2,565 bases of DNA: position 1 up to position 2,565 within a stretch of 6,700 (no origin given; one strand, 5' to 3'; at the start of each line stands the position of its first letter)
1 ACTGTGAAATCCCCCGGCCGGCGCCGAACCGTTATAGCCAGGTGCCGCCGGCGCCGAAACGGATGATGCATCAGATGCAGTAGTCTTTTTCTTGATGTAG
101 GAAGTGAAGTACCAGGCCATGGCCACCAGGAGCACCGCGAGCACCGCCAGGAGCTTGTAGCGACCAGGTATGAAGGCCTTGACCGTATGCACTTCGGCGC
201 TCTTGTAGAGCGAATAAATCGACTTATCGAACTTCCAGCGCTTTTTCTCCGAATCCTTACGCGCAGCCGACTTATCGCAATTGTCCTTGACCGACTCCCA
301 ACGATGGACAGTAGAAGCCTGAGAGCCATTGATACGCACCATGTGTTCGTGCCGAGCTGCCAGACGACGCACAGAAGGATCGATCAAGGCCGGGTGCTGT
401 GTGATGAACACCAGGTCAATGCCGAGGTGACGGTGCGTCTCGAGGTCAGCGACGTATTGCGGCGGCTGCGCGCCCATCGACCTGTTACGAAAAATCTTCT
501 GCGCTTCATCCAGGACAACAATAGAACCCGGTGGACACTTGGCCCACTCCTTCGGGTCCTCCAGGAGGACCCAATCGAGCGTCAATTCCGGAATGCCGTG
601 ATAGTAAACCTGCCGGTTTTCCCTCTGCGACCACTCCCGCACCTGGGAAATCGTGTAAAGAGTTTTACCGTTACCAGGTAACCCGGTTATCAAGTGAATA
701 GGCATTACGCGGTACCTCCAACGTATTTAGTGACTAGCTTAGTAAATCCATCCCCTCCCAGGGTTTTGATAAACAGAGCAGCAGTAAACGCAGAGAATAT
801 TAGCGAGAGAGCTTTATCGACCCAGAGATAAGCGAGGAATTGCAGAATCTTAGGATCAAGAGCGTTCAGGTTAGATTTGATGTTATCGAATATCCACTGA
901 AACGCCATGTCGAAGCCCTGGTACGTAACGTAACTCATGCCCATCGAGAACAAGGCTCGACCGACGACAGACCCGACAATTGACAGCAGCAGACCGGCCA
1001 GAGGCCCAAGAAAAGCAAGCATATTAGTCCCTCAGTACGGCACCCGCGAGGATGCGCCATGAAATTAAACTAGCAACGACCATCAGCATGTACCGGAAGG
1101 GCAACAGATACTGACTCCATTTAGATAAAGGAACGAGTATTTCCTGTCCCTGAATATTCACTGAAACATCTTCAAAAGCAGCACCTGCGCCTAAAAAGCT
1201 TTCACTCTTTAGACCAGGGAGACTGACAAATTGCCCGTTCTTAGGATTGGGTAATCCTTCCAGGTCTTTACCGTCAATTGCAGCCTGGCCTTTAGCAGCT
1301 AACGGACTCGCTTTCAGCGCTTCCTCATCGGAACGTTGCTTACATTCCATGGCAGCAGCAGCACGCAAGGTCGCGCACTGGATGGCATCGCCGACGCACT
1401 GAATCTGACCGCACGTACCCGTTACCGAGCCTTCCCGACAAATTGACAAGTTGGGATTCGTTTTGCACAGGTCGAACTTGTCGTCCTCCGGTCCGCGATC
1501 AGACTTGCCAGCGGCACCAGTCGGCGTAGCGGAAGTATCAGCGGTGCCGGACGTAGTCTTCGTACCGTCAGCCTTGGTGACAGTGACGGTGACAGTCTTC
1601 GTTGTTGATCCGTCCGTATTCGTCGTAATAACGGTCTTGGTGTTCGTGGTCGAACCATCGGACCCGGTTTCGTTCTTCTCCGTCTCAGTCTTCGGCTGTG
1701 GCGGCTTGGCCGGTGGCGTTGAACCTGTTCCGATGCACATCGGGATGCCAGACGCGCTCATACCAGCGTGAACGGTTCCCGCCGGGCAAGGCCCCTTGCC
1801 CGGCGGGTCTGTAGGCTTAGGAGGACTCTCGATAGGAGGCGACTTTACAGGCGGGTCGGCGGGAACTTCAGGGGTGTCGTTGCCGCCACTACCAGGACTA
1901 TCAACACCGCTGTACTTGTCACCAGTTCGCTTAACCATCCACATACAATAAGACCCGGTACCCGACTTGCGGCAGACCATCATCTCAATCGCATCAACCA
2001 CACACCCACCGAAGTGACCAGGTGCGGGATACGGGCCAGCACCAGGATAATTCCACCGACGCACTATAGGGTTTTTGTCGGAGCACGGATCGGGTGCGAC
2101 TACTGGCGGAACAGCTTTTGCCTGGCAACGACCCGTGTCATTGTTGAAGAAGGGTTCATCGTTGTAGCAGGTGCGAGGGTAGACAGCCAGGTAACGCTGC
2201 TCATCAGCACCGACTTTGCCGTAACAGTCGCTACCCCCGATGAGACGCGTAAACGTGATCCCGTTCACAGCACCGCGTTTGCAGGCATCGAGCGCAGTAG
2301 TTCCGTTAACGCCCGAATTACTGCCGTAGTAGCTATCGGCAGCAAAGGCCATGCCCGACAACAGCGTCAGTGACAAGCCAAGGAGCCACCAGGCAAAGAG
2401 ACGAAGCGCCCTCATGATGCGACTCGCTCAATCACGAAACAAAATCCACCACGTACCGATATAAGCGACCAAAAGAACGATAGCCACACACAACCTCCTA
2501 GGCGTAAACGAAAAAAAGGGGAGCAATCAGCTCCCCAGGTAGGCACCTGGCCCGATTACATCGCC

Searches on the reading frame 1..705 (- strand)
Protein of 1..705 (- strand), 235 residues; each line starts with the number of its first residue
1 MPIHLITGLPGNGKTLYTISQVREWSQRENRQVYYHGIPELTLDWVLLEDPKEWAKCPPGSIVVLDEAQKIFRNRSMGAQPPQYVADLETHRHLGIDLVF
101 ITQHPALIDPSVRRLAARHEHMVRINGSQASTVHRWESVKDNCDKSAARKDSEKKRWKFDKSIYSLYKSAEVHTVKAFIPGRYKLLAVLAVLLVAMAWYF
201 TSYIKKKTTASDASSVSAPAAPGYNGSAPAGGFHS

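Call 6: search_protein_families(library=pfam, proteins=[window:1-705:-], max_evalue=1)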
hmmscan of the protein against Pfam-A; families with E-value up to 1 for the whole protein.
seq(235 aa): 8 families
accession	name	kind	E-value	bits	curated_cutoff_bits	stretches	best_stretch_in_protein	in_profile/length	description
PF05707.18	Zot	-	7.7e-18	65.1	20.3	1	53-171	74-194/197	Zonular occludens toxin (Zot)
PF09848.15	SLFN-g3_helicase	-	0.00084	19.2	24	1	4-36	4-38/354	Schlafen group 3, DNA/RNA helicase domain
PF00004.35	AAA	-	0.0081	17.1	21.2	1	5-118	2-122/131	ATPase family associated with various cellular activities (AAA)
PF13245.12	AAA_19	-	0.031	14.9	25.1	0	3-30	13-40/134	AAA domain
PF06708.16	DUF1195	-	0.092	13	25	1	169-217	16-64/147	Protein of unknown function (DUF1195)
PF07088.17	GvpD_P-loop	-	0.16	12.3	24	1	5-35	14-42/189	GvpD gas vesicle protein, P-loop domain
PF13604.12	AAA_30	-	0.17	12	27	0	4-34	21-50/191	AAA domain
PF13401.12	AAA_22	-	0.26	12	27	0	5-39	9-42/130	AAA domain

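Call 7: search_protein_families(library=phrogs, proteins=[window:1-705:-], max_evalue=1)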
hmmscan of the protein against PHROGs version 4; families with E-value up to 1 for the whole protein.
seq(235 aa): 9 families
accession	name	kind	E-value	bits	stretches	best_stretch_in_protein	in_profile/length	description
phrog_197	-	moron, auxiliary metabolic gene and host takeover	1.2e-65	223.8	1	1-221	26-277/486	Zot-like toxin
phrog_1041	-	moron, auxiliary metabolic gene and host takeover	6.3e-33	115.8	1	40-223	58-278/420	CTXphi Zot-like toxin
phrog_1675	-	head and packaging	2.3e-08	34.9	2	62-124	82-143/353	morphogenesis (protein I of M13)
phrog_11271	-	head and packaging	8.3e-05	23.5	1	56-114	84-141/145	head morphogenesis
phrog_2666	-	head and packaging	0.0028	17.4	1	59-161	421-520/555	terminase large subunit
phrog_20922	-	head and packaging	0.0067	16.4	1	61-117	79-135/318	head morphogenesis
phrog_2467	-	unknown function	0.094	12.6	1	1-30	8-35/502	-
phrog_12525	-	unknown function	0.11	12.5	1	150-215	239-304/399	-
phrog_1979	-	unknown function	0.25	11.5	0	2-160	125-296/380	-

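Call 38: find_homologous_proteins(query=window:1-705:-, max_evalue=1e-20)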
Query seq(235 aa) (235 aa): 1200 proteins with E <= 1e-20 among 2401 candidates; the best 120 are listed.
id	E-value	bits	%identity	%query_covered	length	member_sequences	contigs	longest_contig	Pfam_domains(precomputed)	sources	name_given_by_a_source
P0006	4.9e-156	535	100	100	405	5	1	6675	PF05707.19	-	-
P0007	2.4e-135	467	88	100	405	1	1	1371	PF05707.19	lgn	-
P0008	6.0e-130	450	83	100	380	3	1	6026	PF05707.19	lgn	-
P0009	1.1e-129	449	82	100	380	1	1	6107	PF05707.19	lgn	-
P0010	6.2e-129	446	83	100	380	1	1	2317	PF05707.19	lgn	-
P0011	7.6e-128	443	82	100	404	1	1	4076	PF05707.19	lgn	-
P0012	1.8e-127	442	83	100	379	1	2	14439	PF05707.19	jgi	-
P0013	4.9e-124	430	81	100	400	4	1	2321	PF05707.19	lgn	-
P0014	3.3e-121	421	79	99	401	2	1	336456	PF05707.19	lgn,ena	-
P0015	3.0e-120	418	80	99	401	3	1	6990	PF05707.19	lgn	-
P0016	3.8e-101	355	68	99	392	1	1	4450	PF05707.19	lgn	-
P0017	6.7e-100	351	69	89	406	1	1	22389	PF05707.19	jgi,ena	-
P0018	9.1e-99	348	69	88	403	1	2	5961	PF05707.19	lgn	-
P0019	1.8e-98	347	66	99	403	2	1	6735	PF05707.19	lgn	-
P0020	2.7e-98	346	69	89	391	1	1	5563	PF05707.19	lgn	-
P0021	1.6e-97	344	69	91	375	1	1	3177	PF05707.19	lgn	-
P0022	5.8e-96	338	66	97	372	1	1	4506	PF05707.19,PF00004.36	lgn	-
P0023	9.6e-96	338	66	97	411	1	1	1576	PF05707.19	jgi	jgi:zona occludens toxin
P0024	2.0e-95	337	71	89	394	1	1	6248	PF05707.19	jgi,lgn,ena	-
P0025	2.5e-95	336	70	87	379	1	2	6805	PF05707.19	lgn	-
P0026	3.0e-95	336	67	94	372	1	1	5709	PF05707.19,PF00004.36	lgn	-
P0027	4.6e-95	335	67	96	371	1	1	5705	PF05707.19,PF00004.36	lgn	-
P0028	5.1e-95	335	64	98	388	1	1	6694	PF05707.19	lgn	-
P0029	5.9e-95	335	69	87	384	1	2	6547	PF05707.19,PF00004.36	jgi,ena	-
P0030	1.3e-94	334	69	89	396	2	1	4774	PF05707.19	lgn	-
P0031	1.6e-94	334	65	98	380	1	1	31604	PF05707.19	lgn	-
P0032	1.7e-94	334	68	92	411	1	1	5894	PF05707.19,PF00004.36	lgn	-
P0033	1.7e-94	334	70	88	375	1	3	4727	PF05707.19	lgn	-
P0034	1.8e-94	334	67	95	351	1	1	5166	PF05707.19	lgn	-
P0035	1.8e-94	334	69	88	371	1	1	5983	PF05707.19,PF00004.36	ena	-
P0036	2.1e-94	333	69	87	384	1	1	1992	PF05707.19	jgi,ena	-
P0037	2.7e-94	333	69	88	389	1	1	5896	PF05707.19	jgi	jgi:zona occludens toxin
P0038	3.3e-94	333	68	92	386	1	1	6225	PF05707.19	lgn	-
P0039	3.7e-94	333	66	94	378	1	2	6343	PF05707.19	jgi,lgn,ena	-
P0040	1.1e-93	331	70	84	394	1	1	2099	PF05707.19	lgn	-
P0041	1.8e-93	330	66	97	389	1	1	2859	PF05707.19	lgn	-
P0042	3.7e-93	329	65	97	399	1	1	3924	PF05707.19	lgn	-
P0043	3.8e-93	329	65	98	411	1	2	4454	PF05707.19,PF00004.36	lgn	-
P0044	5.4e-93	329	68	89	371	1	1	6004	PF05707.19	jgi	jgi:zona occludens toxin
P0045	6.3e-93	328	67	95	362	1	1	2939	PF05707.19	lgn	-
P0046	1.4e-92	327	65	98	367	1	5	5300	PF05707.19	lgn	-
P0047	1.4e-92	327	62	98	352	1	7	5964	PF05707.19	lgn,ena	-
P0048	1.5e-92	327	61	98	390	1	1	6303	PF05707.19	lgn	-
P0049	9.9e-92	325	65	96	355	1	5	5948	PF05707.19,PF00004.36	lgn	-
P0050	1.2e-91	324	67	94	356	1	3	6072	PF05707.19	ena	-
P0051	1.5e-91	324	66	93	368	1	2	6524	PF05707.19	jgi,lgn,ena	-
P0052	4.2e-91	323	67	87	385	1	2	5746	PF05707.19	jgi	jgi:zona occludens toxin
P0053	5.0e-91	322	67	89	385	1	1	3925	PF05707.19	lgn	-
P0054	7.7e-91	322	62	98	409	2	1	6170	PF05707.19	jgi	jgi:zona occludens toxin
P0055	8.7e-91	321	65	89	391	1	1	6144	PF05707.19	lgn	-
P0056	2.3e-90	320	68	88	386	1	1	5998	PF05707.19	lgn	-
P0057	6.6e-90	319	61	98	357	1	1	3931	PF05707.19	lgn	-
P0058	1.7e-89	317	67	92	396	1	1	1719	PF05707.19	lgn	-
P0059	2.4e-89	317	64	98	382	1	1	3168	PF05707.19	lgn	-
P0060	2.6e-88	313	61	94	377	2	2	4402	PF05707.19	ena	-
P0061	3.0e-88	313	63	96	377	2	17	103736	PF05707.19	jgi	jgi:zona occludens toxin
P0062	8.0e-88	312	64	95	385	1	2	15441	PF05707.19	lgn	-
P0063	9.7e-88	312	67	88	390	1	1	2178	PF05707.19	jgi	jgi:hypothetical protein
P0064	2.2e-87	310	65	92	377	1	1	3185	PF05707.19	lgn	-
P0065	2.6e-87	310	63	94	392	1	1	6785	PF05707.19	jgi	jgi:zona occludens toxin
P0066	3.0e-87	310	62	98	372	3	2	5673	PF05707.19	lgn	-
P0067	4.6e-87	309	60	94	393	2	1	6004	PF05707.19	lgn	-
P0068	7.8e-87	309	64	88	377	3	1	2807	PF05707.19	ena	-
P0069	9.7e-87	308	64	87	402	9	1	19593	PF05707.19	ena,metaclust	metaclust:\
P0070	1.3e-86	308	63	93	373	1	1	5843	PF05707.19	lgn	-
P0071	2.0e-86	307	71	77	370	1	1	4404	PF05707.19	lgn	-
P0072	2.4e-86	307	60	99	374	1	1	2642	PF05707.19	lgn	-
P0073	5.3e-86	306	71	77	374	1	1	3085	PF05707.19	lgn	-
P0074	6.0e-86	306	68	86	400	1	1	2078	PF05707.19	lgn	-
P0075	1.6e-85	304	59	95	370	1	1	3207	PF05707.19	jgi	jgi:zona occludens toxin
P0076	2.1e-85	304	62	97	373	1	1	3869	PF05707.19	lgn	-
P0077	2.2e-85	304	63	95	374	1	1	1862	PF05707.19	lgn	-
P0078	2.4e-85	304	61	98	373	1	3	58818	PF05707.19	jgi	jgi:zona occludens toxin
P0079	2.7e-85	303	60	99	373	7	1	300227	PF05707.19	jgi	jgi:hypothetical protein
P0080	2.9e-85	303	70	77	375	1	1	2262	PF05707.19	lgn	-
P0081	3.0e-85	303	62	97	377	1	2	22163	PF05707.19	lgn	-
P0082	3.9e-85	303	58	98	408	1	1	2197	PF05707.19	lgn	-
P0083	4.1e-85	303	63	89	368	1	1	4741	PF05707.19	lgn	-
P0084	5.1e-85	303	62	98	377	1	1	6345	PF05707.19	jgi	jgi:zona occludens toxin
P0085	5.9e-85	302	62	94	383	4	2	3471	PF05707.19,PF00004.36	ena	-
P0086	6.4e-85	302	59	97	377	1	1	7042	PF05707.19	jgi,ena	-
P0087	9.4e-85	302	60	94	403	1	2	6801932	PF05707.19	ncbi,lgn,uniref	ncbi:zonular occludens toxin domain-containing protein [Pseudoduganella sp. R-34]|uniref:zonular occ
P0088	9.6e-85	302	62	98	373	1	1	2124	PF05707.19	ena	-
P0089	9.7e-85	302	60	89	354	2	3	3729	PF05707.19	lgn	-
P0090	1.2e-84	301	57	98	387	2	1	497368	PF05707.19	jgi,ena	-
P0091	1.5e-84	301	62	94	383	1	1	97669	PF05707.19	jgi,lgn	jgi:hypothetical protein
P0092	1.6e-84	301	62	97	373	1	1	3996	PF05707.19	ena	-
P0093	2.5e-84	300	68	78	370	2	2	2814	PF05707.19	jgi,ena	-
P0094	2.8e-84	300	63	92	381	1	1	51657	PF05707.19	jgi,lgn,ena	-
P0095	5.1e-84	299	60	97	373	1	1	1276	PF05707.19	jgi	-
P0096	1.5e-83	298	62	94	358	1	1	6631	PF05707.19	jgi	jgi:zona occludens toxin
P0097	3.8e-83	296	65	87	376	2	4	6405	PF05707.19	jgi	jgi:zona occludens toxin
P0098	3.9e-83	296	56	99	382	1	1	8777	PF05707.19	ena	-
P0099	4.3e-83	296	60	87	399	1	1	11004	PF05707.19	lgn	-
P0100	6.5e-83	296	60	98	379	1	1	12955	PF05707.19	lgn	-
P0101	1.1e-82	295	62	94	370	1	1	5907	PF05707.19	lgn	-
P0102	1.2e-82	295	58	97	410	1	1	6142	PF05707.19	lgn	-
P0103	1.5e-82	294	64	88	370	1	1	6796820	PF05707.19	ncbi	ncbi:zonular occludens toxin domain-containing protein [Duganella sp. PWIR1]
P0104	2.6e-82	294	60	96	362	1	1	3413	PF05707.19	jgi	jgi:hypothetical protein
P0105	5.7e-82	293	60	88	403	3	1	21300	PF05707.19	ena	-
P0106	5.8e-82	293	66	77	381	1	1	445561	PF05707.19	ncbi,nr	ncbi:Zonular occludens toxin [Herbaspirillum sp. HC18]|nr:Zonular occludens toxin [Herbaspirillum sp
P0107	6.1e-82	293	60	93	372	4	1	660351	PF05707.19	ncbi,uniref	ncbi:hypothetical protein RugamoR57_29050 [Duganella caerulea]|uniref:zonular occludens toxin domain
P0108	6.4e-82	292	61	84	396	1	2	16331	PF05707.19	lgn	-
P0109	7.0e-82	292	59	94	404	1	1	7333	PF05707.19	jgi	jgi:zona occludens toxin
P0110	2.7e-81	290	61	93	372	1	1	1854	PF05707.19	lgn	-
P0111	3.4e-81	290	58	95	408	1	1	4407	PF05707.19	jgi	jgi:zona occludens toxin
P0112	4.9e-81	290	60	91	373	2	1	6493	PF05707.19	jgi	jgi:zona occludens toxin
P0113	8.7e-81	289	56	99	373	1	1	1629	PF05707.19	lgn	-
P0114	1.3e-80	288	66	80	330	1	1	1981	PF05707.19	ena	-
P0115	1.8e-80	288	60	94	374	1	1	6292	PF05707.19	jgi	jgi:zona occludens toxin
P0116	1.1e-79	285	56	97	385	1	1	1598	PF05707.19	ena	-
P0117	5.9e-79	283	58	94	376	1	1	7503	PF05707.19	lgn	-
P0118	7.3e-79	282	58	98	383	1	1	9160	PF05707.19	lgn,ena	-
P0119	7.4e-79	282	60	91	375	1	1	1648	PF05707.19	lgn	-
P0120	2.3e-78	281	62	81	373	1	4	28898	PF05707.19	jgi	jgi:zona occludens toxin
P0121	2.8e-78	281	63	83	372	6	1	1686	PF05707.19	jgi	jgi:hypothetical protein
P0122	3.5e-78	280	56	100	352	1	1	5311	PF05707.19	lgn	-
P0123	1.3e-77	278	57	94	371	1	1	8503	PF05707.19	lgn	-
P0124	2.4e-77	277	65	77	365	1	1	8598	PF05707.19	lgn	-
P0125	4.0e-77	277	65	77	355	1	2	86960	PF05707.19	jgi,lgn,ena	-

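Call 41: find_encoding_contigs(protein=P0006, flank=8000, max_places=10)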
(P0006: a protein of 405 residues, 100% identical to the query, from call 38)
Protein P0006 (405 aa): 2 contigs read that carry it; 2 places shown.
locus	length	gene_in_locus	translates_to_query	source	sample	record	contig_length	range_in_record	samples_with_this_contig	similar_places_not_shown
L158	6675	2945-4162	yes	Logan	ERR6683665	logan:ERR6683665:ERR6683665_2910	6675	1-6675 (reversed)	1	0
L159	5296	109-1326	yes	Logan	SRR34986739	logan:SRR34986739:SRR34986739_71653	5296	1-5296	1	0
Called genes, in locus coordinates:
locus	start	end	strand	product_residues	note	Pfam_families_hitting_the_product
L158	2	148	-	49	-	?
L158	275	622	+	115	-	-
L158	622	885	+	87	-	-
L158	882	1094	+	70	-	-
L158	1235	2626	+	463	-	-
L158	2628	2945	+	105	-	PF10734:DUF2523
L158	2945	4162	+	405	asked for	PF05707:Zot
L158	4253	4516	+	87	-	-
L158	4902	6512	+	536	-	PF01446:Rep_1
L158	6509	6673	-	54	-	?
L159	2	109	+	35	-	?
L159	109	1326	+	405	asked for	PF05707:Zot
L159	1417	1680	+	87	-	-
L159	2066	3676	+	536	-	PF01446:Rep_1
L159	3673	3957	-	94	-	-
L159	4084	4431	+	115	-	-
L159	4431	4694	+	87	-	-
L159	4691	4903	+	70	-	-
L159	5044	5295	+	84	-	?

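Call 42: find_encoding_contigs(protein=P0127, flank=8000, max_places=10)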
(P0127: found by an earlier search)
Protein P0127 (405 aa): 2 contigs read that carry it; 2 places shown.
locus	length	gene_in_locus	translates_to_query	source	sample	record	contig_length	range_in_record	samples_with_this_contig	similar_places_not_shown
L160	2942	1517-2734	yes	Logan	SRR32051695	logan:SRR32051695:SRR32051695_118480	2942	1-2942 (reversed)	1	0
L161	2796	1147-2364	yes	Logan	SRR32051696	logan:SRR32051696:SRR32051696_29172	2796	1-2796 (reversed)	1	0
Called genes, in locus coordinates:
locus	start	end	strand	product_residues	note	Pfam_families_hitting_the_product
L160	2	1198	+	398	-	?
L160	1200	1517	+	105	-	PF10734:DUF2523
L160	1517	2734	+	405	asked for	PF05707:Zot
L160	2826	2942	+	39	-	?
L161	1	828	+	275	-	?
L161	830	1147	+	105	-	PF10734:DUF2523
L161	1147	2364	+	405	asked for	PF05707:Zot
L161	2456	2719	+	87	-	-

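Call 43: find_encoding_contigs(protein=P0129, flank=8000, max_places=10)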
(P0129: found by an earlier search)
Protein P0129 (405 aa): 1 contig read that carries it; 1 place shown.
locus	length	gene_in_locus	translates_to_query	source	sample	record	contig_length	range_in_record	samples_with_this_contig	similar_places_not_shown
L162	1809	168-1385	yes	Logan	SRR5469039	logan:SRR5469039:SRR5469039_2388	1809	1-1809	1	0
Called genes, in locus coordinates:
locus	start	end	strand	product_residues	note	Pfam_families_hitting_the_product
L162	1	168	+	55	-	?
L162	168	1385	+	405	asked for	PF05707:Zot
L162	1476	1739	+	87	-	-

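Call 55: search_dna_similar(query=P0006, collection=phages, mode=protein, max_evalue=1e-10, max_rows=15)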
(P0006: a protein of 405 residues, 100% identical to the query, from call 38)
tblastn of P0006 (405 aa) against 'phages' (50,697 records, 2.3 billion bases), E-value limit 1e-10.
Records with a match: 92; places in all: 92; records where one place covers at least 80% of the query: 64.
Best place of each record, by identity: <60% 92.
By first word of the organism name: Ralstonia 38; Inovirus 14; Dulem 9; Pseudomonas 8; Xanthomonas 8; Stenotrophomonas 6; Phage 3; Inoviridae 2; Vibrio 1; Acinetobacter 1; and 2 more.
By host as written in the record: Ralstonia solanacearum 30; Homo sapiens 14; - 9; Varecia variegata 8; Pseudomonas aeruginosa 7; Ralstonia pickettii 2; Stenotrophomonas maltophilia str. Khak84 2; Xanthomonas axonopodis pv. citri 2; and 15 more.
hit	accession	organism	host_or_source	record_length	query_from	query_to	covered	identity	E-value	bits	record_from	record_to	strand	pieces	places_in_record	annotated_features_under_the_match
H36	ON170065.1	Ralstonia phage YO026_1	Ralstonia solanacearum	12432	3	343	84%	41.5%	6e-61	218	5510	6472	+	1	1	record has no annotation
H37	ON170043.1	Ralstonia phage YO015_3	Ralstonia solanacearum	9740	3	343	84%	40.9%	4e-58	210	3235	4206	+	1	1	record has no annotation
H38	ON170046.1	Ralstonia phage YO016_1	Ralstonia solanacearum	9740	3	343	84%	40.9%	4e-58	210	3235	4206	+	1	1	record has no annotation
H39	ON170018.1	Ralstonia phage YO001_4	Ralstonia solanacearum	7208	3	343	84%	40.9%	3e-65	231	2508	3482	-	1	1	record has no annotation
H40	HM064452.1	Ralstonia phage PE226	Ralstonia solanacearum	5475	3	342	84%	40.6%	8e-62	221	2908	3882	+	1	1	putative phage assembly protein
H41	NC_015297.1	Ralstonia phage PE226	Ralstonia solanacearum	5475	3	342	84%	40.6%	8e-62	221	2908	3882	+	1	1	putative phage assembly protein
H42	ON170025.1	Ralstonia phage YO006_3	Ralstonia solanacearum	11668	3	342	84%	40.6%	1e-61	221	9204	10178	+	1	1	record has no annotation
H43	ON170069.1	Ralstonia phage YO029_2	Ralstonia solanacearum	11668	3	342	84%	40.6%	1e-61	221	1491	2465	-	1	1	record has no annotation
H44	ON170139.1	Ralstonia phage YO084_3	Ralstonia solanacearum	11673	3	342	84%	40.6%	1e-61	221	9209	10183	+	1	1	record has no annotation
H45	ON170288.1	Ralstonia phage YO169_3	Ralstonia solanacearum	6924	3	342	84%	40.1%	9e-60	215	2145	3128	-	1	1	record has no annotation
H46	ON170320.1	Ralstonia phage YO188_1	Ralstonia solanacearum R299, UW30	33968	3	342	84%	40.1%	1e-59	215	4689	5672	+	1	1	record has no annotation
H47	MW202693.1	Inoviridae sp.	Manatee Spring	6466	3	342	84%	34.9%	6e-46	175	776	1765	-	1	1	zonular occludens toxin (zot) | minor head virion protein G6P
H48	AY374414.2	Ralstonia phage p12J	Ralstonia pickettii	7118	3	340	67%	43.2%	2e-41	237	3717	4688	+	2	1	putative phage assembly protein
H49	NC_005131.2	Ralstonia phage p12J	Ralstonia pickettii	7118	3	340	67%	43.2%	2e-41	237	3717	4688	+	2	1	ORF7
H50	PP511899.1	Dulem virus 61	Varecia rubra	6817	3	339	83%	33.5%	4e-42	164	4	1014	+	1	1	ZOT protein | hypothetical protein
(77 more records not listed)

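Call 56: predict_structure(alignment_id=A3)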
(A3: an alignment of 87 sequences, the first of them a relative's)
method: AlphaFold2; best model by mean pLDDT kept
length: 405 residues; sequences in the alignment: 87
mean_pLDDT: 78.2   pTM: 0.52
mean pLDDT of the five models: 78.2, 77.8, 77.5, 77.2, 76.8
residues with pLDDT >= 90: 173; 70-90: 95; 50-70: 95; < 50: 42
segments of 3 or more residues with pLDDT < 50: 271-273, 275-278, 354-357, 362-368, 396-399
pLDDT, mean of each block of 10 residues (from residue 1): 86 91 97 96 96 96 96 81 91 94 94 95 85 96 92 93 86 69 93 98 86 50 49 51 80 75 56 49 83 87 90 88 75 65 66 50 49 53 62 49 56
secondary structure, 60 per line:
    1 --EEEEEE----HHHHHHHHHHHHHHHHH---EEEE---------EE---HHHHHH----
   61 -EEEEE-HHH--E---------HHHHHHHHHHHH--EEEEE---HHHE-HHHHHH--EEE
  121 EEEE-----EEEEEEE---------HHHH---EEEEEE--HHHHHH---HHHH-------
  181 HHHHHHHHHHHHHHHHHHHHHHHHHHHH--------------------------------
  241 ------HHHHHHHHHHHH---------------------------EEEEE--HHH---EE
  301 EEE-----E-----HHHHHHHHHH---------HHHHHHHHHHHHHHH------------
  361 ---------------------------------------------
elements in order: E3-8 H13-29 E33-36 H51-56 E62-66 H83-94 E97-101 H110-115 E118-124 E130-136 H146-149 E153-158 H161-166 H170-173 H181-208 H247-258 E286-290 E299-303 H315-324 H334-348

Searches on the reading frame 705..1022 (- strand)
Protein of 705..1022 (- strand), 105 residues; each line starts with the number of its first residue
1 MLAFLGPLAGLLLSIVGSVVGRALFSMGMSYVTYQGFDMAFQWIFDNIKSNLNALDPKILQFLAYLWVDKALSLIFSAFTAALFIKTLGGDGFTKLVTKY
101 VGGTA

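Call 69: search_protein_families(library=phrogs, proteins=[window:705-1022:-], max_evalue=0.001)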
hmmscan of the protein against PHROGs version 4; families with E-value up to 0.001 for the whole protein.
window:705-1022:- (105 aa): 3 families
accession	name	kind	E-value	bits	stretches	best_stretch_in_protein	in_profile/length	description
phrog_1242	-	head and packaging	1.5e-21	77.4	1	6-95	4-93/97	minor head protein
phrog_306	-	head and packaging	1e-05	27.2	1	23-87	49-112/115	minor head protein Ace-like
phrog_974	-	head and packaging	0.00056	21.8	1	31-88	40-102/107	minor head protein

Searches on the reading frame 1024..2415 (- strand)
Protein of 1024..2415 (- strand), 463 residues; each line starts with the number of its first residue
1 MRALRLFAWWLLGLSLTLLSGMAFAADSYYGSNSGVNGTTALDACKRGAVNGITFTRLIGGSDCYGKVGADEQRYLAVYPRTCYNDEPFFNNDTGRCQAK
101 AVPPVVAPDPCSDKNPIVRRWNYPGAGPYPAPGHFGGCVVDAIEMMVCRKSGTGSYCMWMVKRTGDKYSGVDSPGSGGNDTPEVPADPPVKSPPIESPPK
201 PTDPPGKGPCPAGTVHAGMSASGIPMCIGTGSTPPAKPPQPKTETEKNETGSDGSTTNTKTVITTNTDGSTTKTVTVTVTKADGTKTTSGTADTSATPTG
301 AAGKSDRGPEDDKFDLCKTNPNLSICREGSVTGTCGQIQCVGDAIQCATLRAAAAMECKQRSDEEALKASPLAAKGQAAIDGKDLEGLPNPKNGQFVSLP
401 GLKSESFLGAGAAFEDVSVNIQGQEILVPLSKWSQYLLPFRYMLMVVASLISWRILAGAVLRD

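Call 69: search_protein_families(library=phrogs, proteins=[window:1024-2415:-], max_evalue=0.001)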
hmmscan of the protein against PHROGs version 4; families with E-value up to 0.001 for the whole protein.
window:1024-2415:- (463 aa): 2 families
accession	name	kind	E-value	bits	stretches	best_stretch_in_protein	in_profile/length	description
phrog_4352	-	unknown function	2e-38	133.5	1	26-460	18-478/479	-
phrog_4454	-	unknown function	0.0008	19.8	1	401-458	417-474/477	-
